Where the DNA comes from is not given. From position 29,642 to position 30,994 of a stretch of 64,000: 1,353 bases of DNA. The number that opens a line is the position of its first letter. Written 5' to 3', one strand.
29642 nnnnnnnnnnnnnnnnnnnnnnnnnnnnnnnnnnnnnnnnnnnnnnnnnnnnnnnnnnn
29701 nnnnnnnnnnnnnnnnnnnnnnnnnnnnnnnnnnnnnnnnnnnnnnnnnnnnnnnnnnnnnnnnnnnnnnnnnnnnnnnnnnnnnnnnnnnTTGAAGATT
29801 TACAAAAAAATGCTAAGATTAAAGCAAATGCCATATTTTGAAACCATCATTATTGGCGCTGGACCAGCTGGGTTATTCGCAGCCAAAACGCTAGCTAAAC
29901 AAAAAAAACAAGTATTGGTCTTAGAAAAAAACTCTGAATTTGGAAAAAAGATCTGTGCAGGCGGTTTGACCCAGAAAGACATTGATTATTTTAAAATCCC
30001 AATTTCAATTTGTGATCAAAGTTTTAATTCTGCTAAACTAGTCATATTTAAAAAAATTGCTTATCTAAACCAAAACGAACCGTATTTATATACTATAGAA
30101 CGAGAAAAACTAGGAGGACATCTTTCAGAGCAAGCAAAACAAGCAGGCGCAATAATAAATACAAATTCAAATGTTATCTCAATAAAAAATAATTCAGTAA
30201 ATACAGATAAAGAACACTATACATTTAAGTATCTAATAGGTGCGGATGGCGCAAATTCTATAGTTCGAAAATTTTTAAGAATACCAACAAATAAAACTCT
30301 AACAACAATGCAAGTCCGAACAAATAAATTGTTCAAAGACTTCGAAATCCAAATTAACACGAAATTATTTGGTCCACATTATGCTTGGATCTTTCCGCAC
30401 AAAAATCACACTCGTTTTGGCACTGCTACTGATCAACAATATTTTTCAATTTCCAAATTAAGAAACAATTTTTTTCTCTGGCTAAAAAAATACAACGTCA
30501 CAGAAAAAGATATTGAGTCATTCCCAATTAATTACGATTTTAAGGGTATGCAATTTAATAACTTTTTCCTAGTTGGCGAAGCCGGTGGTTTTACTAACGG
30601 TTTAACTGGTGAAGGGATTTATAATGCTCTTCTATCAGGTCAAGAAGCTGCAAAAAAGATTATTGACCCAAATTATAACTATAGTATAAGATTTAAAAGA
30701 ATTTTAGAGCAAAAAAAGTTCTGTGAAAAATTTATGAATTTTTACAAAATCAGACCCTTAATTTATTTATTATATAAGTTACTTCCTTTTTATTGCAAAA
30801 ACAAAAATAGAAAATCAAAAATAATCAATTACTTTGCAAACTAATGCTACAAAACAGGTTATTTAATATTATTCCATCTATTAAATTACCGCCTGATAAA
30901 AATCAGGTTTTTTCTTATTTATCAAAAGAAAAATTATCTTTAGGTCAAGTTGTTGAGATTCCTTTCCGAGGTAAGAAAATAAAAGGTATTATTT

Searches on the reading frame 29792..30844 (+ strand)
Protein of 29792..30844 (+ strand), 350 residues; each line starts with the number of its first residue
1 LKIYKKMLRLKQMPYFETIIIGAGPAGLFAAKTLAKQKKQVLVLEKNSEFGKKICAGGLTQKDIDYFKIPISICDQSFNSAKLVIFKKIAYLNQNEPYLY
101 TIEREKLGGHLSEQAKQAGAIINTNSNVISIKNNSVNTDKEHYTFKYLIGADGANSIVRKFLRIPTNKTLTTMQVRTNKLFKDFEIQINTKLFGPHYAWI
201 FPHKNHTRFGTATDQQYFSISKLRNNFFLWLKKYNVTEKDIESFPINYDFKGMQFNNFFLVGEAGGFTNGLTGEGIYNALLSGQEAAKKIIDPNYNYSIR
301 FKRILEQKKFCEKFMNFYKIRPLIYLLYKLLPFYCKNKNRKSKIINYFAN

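Call 57: search_protein_families(library=pfam, proteins=[window:29792-30844:+], max_evalue=0.001)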
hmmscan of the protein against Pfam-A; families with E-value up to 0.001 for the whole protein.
window:29792-30844:+ (350 aa): 8 families
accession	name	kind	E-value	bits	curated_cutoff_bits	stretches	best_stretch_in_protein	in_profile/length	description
PF01494.25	FAD_binding_3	-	6.9e-14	52.3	22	2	17-67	3-53/349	FAD binding domain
PF03486.20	HI0933_like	-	1e-10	42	50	1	17-60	2-45/244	HI0933-like protein Rossmann domain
PF01266.30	DAO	-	5.2e-09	36.5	27.9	1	18-51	2-35/353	FAD dependent oxidoreductase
PF13738.12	Pyr_redox_3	-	1.5e-08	34.7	30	1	19-168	1-147/305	Pyridine nucleotide-disulphide oxidoreductase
PF07992.20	Pyr_redox_2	-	2.2e-08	34.3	26.1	1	17-158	2-113/291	Pyridine nucleotide-disulphide oxidoreductase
PF13450.12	NAD_binding_8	-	4.2e-08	33.8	21.9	1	20-51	1-32/68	NAD(P)-binding Rossmann-like domain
PF00890.30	FAD_binding_2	-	2.1e-06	27.6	20.4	1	18-53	2-37/414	FAD binding domain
PF01946.23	Thi4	-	3.8e-06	26.7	26.2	1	15-60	17-63/235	Thi4 family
